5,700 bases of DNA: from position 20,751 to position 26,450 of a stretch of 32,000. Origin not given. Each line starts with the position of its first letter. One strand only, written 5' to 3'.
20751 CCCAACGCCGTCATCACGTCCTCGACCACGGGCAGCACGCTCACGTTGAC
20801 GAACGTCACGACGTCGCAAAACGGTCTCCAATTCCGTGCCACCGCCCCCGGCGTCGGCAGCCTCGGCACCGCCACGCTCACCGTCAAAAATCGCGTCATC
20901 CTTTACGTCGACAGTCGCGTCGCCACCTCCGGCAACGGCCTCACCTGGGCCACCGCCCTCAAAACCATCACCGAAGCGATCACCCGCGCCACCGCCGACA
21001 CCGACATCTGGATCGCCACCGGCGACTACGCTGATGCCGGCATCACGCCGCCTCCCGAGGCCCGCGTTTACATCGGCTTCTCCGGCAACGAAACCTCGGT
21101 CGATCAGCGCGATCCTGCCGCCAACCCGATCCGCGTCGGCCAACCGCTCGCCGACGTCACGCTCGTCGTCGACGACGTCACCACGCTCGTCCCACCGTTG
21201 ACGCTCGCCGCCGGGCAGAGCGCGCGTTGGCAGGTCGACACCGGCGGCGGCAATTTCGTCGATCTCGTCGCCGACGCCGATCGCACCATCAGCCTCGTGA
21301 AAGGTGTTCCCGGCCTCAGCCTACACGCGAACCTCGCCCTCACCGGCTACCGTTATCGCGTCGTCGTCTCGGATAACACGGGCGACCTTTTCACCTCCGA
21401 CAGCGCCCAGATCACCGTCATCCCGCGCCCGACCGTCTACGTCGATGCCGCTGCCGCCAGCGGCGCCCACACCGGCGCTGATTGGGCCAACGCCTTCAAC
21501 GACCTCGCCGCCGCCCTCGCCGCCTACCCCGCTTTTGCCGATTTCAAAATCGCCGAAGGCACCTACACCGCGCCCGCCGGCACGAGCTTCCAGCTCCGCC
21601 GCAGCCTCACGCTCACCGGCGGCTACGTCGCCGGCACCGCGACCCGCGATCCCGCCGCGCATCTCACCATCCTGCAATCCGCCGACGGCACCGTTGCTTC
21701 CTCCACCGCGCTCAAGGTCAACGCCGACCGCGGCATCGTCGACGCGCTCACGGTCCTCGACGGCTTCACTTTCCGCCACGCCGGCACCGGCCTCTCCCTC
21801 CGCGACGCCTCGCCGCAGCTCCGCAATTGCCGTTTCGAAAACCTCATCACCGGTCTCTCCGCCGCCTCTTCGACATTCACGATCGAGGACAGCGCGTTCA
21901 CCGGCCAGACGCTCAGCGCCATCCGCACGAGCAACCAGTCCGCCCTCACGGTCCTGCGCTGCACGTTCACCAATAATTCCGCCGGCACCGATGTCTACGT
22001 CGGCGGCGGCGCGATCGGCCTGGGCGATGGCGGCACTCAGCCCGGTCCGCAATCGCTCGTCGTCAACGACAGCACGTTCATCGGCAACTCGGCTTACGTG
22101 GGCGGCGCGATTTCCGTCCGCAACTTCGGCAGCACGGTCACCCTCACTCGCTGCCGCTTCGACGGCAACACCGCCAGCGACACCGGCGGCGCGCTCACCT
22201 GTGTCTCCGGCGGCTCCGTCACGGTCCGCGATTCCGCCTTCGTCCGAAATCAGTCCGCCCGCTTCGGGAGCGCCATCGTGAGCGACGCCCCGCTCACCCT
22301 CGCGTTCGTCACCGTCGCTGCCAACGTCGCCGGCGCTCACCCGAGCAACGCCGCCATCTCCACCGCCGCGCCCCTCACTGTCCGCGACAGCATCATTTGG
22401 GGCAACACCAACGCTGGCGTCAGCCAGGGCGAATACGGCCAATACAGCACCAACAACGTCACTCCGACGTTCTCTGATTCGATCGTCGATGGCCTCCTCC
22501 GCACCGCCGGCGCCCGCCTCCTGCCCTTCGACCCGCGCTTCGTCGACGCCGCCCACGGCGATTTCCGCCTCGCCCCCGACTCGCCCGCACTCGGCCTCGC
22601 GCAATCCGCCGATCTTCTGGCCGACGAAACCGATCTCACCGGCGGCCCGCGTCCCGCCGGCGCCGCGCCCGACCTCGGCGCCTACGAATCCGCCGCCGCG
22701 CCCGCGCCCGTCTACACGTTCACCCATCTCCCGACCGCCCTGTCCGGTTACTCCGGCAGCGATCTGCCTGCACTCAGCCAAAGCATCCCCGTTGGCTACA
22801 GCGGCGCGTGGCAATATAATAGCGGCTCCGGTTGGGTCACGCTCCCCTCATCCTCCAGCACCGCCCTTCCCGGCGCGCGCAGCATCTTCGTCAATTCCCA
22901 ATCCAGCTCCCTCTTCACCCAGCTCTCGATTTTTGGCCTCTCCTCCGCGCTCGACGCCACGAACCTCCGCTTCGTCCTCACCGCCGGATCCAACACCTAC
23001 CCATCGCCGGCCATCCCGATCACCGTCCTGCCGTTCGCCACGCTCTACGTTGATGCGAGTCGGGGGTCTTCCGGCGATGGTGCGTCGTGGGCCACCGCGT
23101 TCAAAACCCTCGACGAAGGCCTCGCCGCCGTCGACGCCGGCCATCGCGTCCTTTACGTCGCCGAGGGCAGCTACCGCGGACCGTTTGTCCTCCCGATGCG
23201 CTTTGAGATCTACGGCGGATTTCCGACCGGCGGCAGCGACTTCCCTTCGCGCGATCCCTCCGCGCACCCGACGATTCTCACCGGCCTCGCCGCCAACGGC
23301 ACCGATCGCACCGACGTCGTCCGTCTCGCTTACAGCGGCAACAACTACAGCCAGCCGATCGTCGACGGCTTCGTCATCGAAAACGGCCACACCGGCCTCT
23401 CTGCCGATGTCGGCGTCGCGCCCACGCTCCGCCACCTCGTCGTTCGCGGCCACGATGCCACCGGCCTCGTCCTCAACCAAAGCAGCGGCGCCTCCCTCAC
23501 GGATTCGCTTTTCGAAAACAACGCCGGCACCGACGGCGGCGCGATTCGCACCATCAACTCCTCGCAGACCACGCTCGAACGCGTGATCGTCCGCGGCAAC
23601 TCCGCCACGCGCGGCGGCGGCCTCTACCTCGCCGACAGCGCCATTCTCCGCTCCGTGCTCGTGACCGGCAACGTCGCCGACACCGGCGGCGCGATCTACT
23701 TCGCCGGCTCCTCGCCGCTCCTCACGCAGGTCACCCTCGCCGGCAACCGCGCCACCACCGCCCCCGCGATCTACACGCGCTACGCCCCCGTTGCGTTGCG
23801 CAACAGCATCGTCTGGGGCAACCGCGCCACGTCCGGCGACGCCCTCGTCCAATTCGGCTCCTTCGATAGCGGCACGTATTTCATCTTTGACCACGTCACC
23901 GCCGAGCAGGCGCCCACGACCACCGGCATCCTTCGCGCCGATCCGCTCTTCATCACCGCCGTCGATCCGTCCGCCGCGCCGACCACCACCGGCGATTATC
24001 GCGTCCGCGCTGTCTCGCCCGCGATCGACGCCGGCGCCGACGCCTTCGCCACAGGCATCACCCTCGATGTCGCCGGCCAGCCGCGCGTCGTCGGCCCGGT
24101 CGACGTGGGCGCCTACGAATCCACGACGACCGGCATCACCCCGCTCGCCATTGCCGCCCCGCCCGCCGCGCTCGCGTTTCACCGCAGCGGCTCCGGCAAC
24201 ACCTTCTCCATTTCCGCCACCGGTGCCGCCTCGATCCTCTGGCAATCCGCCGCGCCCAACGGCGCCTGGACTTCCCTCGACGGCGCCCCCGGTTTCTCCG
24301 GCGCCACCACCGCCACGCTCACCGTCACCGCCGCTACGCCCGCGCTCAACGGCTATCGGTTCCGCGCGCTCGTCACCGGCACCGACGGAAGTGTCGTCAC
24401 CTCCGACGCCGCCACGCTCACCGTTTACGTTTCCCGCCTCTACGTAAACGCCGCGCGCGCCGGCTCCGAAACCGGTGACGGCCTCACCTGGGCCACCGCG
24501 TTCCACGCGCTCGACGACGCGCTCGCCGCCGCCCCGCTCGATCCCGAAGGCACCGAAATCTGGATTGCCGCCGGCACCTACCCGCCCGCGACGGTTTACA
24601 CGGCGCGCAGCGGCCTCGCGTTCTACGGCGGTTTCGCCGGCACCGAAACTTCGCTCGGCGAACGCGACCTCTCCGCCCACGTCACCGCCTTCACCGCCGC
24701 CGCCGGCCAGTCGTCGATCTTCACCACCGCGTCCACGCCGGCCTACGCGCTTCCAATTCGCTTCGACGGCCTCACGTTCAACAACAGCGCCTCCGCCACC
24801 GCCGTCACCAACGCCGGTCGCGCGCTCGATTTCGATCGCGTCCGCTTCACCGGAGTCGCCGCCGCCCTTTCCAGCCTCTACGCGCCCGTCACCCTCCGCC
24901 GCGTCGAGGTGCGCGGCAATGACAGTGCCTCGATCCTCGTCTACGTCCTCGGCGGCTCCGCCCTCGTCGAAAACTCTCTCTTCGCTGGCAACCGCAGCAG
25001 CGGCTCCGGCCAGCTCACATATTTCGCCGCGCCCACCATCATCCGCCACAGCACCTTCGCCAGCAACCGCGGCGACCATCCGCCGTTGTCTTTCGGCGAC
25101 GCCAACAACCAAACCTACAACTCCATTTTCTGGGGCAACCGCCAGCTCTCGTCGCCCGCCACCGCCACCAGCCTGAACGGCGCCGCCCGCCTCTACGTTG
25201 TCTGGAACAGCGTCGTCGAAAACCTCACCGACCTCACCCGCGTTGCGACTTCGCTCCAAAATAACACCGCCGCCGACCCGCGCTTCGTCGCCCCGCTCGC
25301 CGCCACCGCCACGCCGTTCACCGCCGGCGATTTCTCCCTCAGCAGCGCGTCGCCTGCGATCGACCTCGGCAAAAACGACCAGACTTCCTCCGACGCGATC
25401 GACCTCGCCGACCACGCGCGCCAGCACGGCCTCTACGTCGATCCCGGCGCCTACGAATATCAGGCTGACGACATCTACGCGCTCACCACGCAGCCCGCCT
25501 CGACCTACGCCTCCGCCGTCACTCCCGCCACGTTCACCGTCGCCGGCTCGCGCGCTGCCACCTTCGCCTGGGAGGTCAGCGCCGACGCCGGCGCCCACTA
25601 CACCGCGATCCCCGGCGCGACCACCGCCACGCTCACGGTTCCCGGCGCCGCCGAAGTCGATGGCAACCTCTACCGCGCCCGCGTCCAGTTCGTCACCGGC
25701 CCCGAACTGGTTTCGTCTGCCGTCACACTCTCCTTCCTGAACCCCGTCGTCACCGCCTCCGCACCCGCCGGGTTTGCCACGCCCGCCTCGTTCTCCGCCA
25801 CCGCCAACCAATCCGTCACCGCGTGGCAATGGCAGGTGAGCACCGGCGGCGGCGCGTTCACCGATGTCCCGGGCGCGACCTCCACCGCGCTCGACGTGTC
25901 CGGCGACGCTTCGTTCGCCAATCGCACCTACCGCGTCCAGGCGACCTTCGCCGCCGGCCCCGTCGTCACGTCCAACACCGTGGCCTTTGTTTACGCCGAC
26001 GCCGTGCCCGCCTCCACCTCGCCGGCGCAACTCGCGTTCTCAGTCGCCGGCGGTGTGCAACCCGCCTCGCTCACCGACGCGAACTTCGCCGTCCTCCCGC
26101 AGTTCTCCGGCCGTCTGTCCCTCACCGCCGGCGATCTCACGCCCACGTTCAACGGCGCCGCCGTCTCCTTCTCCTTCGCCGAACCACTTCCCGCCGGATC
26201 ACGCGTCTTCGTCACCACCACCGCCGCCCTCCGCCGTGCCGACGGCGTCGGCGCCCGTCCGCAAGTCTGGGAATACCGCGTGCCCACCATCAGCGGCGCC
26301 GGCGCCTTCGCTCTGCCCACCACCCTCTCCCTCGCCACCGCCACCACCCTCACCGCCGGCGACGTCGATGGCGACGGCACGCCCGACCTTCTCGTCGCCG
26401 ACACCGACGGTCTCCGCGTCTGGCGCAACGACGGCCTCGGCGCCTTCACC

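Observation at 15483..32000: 16.5-kb stop-free + strand frame missing from the ORF track: a giant secreted protein of at least 5,506 aa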

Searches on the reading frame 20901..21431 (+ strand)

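Call 33: search_protein_families(library=pfam, proteins=[window:20901-21431:+], max_evalue=1)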
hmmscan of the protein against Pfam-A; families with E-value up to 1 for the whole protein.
window:20901-21431:+ (177 aa): 1 family
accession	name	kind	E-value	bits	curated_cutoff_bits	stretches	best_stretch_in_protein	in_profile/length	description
PF07602.17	DUF1565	-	0.0098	15.7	20.3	1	17-45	12-40/257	Protein of unknown function (DUF1565)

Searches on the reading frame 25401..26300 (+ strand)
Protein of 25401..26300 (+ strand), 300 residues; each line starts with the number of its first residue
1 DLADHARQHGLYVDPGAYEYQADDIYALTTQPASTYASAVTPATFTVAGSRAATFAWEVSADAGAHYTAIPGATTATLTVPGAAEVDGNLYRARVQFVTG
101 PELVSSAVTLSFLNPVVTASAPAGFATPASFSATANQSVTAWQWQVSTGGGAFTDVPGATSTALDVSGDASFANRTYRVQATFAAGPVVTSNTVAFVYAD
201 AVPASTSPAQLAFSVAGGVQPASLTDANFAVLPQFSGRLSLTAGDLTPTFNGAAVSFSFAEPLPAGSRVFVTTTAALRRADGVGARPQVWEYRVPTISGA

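Call 33: search_protein_families(library=pfam, proteins=[window:25401-26300:+], max_evalue=1)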
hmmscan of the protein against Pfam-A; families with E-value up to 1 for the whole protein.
window:25401-26300:+ (300 aa): 0 families
